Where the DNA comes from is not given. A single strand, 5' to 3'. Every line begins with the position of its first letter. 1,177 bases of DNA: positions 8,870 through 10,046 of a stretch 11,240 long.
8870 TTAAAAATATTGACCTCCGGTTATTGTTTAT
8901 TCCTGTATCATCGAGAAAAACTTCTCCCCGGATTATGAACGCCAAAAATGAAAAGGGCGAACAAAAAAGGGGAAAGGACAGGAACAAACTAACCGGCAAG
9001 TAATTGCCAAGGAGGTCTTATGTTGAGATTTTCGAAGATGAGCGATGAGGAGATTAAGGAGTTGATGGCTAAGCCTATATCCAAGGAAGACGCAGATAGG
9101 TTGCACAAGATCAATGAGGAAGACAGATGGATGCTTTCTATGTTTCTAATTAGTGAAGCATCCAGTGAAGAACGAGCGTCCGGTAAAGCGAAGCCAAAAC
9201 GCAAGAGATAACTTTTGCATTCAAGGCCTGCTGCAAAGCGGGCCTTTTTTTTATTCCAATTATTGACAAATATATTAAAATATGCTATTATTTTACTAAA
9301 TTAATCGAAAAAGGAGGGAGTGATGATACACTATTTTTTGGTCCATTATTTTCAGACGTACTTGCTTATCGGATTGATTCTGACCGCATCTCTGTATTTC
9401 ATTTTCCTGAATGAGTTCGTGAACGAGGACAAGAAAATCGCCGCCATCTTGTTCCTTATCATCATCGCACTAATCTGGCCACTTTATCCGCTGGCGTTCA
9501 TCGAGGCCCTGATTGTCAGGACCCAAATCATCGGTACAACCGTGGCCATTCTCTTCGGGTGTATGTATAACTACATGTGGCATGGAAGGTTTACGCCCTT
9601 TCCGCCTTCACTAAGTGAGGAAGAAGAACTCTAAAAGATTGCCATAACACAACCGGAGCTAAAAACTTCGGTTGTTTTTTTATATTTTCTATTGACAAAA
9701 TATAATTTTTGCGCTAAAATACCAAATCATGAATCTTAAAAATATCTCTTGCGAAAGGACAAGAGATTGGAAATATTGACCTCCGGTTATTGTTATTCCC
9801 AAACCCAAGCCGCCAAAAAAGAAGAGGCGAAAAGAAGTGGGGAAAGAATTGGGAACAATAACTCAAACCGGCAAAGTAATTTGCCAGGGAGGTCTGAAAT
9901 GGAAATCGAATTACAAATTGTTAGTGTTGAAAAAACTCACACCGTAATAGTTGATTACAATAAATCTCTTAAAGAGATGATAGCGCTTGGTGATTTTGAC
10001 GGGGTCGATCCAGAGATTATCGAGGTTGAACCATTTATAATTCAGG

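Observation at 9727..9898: Second copy of the leader in front of an unrelated ORF, with helix-preserving differences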

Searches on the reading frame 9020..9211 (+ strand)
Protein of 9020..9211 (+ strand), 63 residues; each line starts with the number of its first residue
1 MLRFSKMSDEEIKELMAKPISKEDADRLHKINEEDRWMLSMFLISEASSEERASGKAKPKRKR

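Call 10: search_protein_families(library=pfam, proteins=[window:9020-9211:+], max_evalue=0.1)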
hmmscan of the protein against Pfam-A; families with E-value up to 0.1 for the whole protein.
window:9020-9211:+ (63 aa): 0 families

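Call 33: find_homologous_proteins(query=A3, max_evalue=0.01)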
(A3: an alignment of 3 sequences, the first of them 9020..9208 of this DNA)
Query A3 (3 sequences) (63 aa, profile of the alignment): 4 proteins with E <= 0.01 among 52 candidates.
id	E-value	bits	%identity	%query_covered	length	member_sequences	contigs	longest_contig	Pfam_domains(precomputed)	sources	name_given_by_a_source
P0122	5.7e-31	124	98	98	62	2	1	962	-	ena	-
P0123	9.4e-31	123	62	100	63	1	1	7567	-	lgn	-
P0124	1.5e-29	120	49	100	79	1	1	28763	-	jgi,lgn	jgi:hypothetical protein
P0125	3.2e-17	80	81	76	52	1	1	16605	-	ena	-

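Call 34: find_encoding_contigs(protein=P0125, flank=10000, max_places=4)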
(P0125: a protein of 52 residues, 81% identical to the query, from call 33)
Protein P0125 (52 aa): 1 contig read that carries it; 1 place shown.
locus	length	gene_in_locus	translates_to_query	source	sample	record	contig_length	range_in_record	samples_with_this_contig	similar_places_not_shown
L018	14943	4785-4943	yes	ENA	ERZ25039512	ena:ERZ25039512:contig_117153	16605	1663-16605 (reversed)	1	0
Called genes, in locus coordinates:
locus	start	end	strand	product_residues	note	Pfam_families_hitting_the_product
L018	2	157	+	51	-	?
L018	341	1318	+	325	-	PF00162:PGK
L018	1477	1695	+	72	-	-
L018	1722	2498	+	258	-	PF04402:SIMPL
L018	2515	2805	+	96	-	PF03952:Enolase_N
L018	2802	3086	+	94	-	PF03952:Enolase_N, PF00113:Enolase_C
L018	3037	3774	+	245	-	PF00113:Enolase_C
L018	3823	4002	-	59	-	-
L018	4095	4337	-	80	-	-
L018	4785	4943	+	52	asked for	-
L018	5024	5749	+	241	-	PF01676:Metalloenzyme, PF06415:iPGM_N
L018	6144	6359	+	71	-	PF01676:Metalloenzyme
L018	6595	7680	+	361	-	PF01676:Metalloenzyme, PF06415:iPGM_N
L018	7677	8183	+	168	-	PF01663:Phosphodiest (weak), PF01676:Metalloenzyme, PF00884:Sulfatase (weak)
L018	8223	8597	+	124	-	PF05635:23S_rRNA_IVP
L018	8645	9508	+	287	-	PF01149:Fapy_DNA_glyco, PF06831:H2TH, PF06827:zf-FPG_IleRS (weak)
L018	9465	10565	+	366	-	PF02618:YceG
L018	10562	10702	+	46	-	-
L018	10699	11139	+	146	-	PF01997:Translin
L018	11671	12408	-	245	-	-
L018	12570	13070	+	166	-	PF14512:TM1586_NiRdase, PF00881:Nitroreductase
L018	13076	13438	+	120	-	-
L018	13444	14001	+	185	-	PF01596:Methyltransf_3, PF13578:Methyltransf_24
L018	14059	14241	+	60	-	-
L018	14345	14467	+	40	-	-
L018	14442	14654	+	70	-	-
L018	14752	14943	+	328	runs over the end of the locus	PF04055:Radical_SAM, PF13186:SPASM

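Call 35: find_encoding_contigs(protein=P0123, flank=10000, max_places=4)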
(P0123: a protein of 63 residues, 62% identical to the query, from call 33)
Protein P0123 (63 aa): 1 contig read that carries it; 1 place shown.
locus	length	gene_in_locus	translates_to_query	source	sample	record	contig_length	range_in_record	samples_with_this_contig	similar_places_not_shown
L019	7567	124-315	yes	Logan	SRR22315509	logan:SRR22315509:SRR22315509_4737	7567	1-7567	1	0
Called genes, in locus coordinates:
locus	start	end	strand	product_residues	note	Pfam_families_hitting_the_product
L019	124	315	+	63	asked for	-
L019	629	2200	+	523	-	PF01676:Metalloenzyme, PF06415:iPGM_N, PF00884:Sulfatase, PF01663:Phosphodiest (weak)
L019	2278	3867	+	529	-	PF01676:Metalloenzyme, PF06415:iPGM_N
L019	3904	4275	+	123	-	PF05635:23S_rRNA_IVP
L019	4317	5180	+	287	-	PF01149:Fapy_DNA_glyco, PF06831:H2TH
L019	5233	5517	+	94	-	PF12728:HTH_17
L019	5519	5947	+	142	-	PF02661:Fic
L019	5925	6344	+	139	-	PF01641:SelR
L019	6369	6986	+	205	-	-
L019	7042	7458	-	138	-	PF02681:DUF212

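Call 36: find_encoding_contigs(protein=P0122, flank=10000, max_places=4)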
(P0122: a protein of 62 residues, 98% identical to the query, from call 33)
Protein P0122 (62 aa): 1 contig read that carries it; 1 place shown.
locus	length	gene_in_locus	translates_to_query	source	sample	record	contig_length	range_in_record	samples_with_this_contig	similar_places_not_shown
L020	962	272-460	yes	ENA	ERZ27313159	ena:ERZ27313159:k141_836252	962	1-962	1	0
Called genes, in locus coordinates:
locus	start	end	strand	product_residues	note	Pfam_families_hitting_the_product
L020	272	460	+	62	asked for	-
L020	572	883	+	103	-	-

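Call 64: search_protein_families(library=pfam, proteins=[L018:4095-4337:-, L018:3823-4002:-], max_evalue=0.1)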
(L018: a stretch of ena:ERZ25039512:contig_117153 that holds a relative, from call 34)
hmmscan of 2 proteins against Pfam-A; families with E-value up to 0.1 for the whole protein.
L018:4095-4337:- (80 aa): 0 families

L018:3823-4002:- (59 aa): 2 families
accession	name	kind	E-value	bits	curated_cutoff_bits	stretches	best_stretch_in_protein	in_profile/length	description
PF09465.16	LBR_tudor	-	0.029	14.5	22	0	3-39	4-44/55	Lamin-B receptor of TUDOR domain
PF23045.1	DUF7037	-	0.084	13.3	27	0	23-36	3-16/43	Domain of unknown function (DUF7037)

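Call 68: search_protein_families(library=phrogs, proteins=[window:9020-9211:+], max_evalue=0.01)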
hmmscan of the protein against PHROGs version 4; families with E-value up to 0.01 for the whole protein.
window:9020-9211:+ (63 aa): 0 families

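Call 69: search_protein_families(library=padloc, proteins=[window:9020-9211:+], max_evalue=0.01)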
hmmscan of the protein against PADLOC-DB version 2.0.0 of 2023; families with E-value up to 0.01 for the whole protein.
window:9020-9211:+ (63 aa): 0 families

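Call 88: list_cluster_members(proteins=[P0002, P0001, window:9020-9208:+])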
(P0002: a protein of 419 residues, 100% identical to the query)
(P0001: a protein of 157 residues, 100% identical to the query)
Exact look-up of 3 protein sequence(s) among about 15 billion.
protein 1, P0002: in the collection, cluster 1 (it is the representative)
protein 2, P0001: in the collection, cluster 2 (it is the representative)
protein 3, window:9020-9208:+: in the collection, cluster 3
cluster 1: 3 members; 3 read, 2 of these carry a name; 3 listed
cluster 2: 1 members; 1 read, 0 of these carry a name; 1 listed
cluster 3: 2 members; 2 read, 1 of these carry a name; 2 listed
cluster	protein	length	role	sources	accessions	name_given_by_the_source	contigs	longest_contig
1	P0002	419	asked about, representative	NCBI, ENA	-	-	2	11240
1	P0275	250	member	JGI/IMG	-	enolase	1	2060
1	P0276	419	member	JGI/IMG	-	enolase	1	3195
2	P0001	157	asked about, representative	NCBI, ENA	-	-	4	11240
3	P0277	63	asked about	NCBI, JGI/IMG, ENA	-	hypothetical protein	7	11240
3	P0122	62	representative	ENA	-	-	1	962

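Call 89: find_encoding_contigs(protein=window:9020-9211:+, flank=3000, max_places=10)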
Protein window:9020-9211:+ (63 aa): 7 contigs read that carry it; 7 places shown.
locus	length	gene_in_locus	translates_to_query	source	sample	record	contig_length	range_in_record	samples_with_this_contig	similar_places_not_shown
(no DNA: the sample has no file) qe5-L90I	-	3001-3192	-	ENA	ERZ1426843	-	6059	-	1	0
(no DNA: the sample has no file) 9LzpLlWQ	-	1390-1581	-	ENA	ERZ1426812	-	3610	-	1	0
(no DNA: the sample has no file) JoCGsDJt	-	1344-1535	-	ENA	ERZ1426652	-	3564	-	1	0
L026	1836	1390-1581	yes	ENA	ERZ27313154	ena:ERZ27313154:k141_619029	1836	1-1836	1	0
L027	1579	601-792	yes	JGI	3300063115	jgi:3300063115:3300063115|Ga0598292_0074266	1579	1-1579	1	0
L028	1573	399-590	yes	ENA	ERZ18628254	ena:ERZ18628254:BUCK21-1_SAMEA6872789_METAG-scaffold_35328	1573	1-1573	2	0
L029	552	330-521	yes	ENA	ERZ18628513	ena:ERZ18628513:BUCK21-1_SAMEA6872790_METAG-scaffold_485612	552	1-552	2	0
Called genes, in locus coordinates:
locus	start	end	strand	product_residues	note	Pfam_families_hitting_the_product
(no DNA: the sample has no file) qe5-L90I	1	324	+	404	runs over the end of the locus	?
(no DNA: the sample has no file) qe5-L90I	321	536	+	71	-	-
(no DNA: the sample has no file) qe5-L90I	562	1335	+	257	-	PF04402:SIMPL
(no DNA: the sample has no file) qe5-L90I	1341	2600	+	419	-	PF03952:Enolase_N, PF00113:Enolase_C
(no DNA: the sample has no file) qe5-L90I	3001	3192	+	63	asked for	-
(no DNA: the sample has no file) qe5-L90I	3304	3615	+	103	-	-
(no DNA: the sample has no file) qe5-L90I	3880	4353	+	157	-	-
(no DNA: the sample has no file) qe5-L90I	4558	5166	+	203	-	?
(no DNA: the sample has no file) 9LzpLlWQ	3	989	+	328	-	?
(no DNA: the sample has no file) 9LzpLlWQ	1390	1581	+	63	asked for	-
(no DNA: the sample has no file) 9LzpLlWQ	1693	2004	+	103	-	-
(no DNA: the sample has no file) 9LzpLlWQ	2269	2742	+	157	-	-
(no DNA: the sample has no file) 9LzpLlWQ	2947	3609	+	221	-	?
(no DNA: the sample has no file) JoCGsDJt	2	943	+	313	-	?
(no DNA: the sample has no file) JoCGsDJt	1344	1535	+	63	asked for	-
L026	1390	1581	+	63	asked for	-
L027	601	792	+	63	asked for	-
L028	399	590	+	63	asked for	-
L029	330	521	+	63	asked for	-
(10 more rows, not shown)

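Call 98: search_solved_structures(query=A3, max_evalue=1)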
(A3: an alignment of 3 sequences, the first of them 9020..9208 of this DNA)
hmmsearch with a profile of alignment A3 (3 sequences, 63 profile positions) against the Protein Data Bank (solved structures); distinct sequences matched with E-value up to 1: 7.
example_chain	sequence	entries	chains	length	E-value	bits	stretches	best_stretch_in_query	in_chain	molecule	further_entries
8cwy_A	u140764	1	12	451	0.02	18.2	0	3-22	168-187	T32-15-1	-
8cws_A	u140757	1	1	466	0.021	18.1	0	3-22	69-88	F4132-2 Chain A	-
5fj8_D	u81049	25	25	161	0.28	14.5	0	5-46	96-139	DNA-DIRECTED RNA POLYMERASE III SUBUNIT RPC9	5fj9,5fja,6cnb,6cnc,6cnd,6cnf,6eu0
2ckz_A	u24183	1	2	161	0.29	14.5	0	5-46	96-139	DNA-DIRECTED RNA POLYMERASE III 18 KD POLYPEPTIDE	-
5cwb_A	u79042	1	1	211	0.4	14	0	3-22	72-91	Designed helical repeat protein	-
5kx4_A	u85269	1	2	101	0.66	13.3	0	4-34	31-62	10.7 kDa salivary protein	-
9ekd_A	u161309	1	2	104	0.71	13.2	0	4-34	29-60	Salivary anti-complement protein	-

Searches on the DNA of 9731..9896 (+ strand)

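Call 55: build_rna_model(alignment_id=A5, structure=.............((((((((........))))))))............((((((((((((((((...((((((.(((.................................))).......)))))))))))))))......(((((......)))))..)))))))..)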
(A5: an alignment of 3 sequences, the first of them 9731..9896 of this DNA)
Model R1 built from alignment A5 (3 sequences, 169 columns); structure: as given.
model positions 164; base pairs 38; branch points 2; effective number of sequences 0.99; information 0.59 bits per position. Calibrated on 0.2 Mb of random sequence (short: E-values are rough).
structure used (alignment columns):
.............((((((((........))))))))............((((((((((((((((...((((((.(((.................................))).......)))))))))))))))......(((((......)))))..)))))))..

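Call 56: search_with_rna_model(model_id=R1, sources=[window, L002, L012, L014, L017, L018, L021, L022, L025], max_evalue=10, make_alignment=true, show_alignments=5)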
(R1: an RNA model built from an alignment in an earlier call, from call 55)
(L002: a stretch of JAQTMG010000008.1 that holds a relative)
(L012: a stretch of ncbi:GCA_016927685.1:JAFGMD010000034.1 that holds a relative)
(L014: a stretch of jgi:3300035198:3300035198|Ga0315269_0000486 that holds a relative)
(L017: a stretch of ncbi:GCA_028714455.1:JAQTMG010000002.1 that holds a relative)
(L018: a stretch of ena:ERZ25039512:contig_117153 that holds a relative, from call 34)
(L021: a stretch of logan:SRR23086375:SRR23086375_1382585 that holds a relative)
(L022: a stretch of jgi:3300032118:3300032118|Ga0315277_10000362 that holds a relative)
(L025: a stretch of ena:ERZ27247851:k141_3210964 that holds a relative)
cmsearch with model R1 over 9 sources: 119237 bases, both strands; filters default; matches with E-value up to 10: 24.
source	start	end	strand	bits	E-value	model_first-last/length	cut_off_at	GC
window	9731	9895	+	193.5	4.6e-43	1-164/164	no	0.41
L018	4574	4739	+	193.2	5.3e-43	1-164/164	no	0.4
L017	11441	11604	+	187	1.5e-41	1-164/164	no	0.4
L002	4037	4231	+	118.4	1.3e-25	1-164/164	no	0.37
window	8833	9018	+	101.2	1.3e-21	1-164/164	no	0.39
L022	7448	7510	+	14.4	0.19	1-164/164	no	0.33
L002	3923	3988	-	13.4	0.33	1-164/164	no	0.42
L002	5813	5868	+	12.1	0.67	1-164/164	no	0.25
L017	7332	7427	+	11.8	0.8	1-164/164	no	0.32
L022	3200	3252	+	11.5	0.91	69-123/164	no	0.3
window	5178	5326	+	10.9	1.3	1-164/164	no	0.3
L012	1030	1092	+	10.7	1.4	1-164/164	no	0.37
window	2519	2612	-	9.5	2.6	1-164/164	no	0.31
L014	18657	18702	+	9.5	2.7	1-164/164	no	0.33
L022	10015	10066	+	8.7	4.1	1-164/164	no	0.38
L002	3519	3586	+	8.5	4.5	1-164/164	no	0.28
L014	15282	15441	+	7.9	6.4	1-164/164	no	0.34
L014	6748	6805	+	7.7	7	1-164/164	no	0.19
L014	8354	8427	+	7.5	7.8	1-164/164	no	0.24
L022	3734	3820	-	7.3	8.5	1-164/164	no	0.26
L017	1592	1624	-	7.3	8.7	77-109/164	no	0.18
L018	9065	9117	+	7.3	8.7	1-164/164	no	0.28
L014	20436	20473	+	7.1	9.5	74-114/164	no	0.34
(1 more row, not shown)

Alignment A6: 24 matches aligned to the model, 278 columns, each read 5' to 3' on its own strand. Consensus structure (alignment columns), stored with it:
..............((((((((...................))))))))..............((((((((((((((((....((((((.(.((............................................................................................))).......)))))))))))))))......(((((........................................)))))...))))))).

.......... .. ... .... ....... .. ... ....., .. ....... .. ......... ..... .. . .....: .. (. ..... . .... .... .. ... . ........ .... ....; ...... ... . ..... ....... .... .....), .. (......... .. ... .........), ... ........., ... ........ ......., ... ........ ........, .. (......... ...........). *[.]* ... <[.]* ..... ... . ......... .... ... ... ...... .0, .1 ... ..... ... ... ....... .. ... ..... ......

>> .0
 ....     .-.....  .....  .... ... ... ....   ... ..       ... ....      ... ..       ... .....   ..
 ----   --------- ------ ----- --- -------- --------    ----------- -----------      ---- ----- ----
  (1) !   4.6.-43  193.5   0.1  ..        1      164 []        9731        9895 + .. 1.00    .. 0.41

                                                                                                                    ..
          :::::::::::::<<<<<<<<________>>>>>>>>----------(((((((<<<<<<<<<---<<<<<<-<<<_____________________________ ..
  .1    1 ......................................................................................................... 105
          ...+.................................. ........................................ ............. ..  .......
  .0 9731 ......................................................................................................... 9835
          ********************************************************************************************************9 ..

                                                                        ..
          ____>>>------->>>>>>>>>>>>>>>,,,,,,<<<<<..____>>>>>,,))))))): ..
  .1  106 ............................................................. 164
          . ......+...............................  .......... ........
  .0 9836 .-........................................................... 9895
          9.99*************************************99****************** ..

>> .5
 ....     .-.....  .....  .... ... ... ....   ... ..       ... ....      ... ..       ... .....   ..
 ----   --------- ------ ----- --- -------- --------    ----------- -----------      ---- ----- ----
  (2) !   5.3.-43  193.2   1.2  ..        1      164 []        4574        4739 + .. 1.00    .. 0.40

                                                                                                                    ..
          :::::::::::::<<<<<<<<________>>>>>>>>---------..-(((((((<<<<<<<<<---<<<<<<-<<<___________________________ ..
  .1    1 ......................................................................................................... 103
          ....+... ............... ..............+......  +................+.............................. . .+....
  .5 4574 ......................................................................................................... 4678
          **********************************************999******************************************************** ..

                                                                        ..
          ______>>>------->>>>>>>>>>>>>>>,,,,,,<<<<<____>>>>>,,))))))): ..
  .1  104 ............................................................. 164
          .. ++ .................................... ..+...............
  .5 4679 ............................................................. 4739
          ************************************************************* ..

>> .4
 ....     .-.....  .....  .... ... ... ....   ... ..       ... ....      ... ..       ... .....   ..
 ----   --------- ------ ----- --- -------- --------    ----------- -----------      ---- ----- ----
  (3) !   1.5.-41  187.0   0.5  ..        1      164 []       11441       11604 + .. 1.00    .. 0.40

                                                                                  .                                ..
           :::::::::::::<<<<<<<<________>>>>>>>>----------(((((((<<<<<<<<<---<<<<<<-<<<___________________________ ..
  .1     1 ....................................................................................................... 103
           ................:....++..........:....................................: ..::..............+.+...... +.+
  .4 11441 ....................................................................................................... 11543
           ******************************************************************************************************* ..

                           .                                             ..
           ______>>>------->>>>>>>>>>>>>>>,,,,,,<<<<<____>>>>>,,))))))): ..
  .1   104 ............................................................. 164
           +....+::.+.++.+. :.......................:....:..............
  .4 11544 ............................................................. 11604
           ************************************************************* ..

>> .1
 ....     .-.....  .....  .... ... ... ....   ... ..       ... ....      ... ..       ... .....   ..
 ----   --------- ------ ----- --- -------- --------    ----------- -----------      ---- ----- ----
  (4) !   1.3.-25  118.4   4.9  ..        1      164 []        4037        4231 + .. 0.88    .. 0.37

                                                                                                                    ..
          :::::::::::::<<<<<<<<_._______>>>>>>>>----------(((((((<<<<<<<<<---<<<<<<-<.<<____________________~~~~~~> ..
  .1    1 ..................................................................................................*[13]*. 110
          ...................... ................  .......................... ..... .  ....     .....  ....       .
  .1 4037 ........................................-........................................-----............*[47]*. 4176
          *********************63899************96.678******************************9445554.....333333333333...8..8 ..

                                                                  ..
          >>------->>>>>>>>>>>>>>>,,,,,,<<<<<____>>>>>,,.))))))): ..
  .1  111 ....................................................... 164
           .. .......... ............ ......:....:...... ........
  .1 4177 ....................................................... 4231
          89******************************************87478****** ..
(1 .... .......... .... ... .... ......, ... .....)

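Call 57: search_with_rna_model(model_id=R1, sources=[window, L002, L017, L018], max_evalue=1e-10, make_alignment=true)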
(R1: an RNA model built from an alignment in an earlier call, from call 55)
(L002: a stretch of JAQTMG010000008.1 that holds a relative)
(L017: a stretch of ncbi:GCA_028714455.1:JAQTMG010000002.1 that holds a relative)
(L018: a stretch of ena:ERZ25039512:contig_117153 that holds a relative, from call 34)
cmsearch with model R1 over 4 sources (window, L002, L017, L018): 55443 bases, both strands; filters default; matches with E-value up to 1e-10: 5.
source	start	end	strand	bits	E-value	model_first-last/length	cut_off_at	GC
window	9731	9895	+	193.5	2.1e-43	1-164/164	no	0.41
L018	4574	4739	+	193.2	2.5e-43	1-164/164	no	0.4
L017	11441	11604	+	187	7e-42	1-164/164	no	0.4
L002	4037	4231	+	118.4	6e-26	1-164/164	no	0.37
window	8833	9018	+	101.2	6.2e-22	1-164/164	no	0.39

Alignment A7: 5 matches aligned to the model, 231 columns, each read 5' to 3' on its own strand. Consensus structure (alignment columns), stored with it:
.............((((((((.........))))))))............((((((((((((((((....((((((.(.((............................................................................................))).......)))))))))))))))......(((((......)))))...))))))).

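Call 93: search_with_rna_model(model_id=R1, sources=[window, L002, L017, L018, L027], max_evalue=1e-10, make_alignment=true)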
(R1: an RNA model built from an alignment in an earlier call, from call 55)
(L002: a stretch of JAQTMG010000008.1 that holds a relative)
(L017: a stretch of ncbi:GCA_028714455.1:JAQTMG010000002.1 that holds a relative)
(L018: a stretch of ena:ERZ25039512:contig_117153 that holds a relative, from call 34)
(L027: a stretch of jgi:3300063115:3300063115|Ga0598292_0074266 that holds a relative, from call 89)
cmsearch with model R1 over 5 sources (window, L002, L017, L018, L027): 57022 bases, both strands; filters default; matches with E-value up to 1e-10: 6.
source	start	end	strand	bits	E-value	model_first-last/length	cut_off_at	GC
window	9731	9895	+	193.5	2.2e-43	1-164/164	no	0.41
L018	4574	4739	+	193.2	2.5e-43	1-164/164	no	0.4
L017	11441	11604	+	187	7.2e-42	1-164/164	no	0.4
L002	4037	4231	+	118.4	6.1e-26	1-164/164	no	0.37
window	8833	9018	+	101.2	6.4e-22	1-164/164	no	0.39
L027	414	599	+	97.4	4.7e-21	1-164/164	no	0.38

Alignment A10: 6 matches aligned to the model, 231 columns, each read 5' to 3' on its own strand. Consensus structure (alignment columns), stored with it:
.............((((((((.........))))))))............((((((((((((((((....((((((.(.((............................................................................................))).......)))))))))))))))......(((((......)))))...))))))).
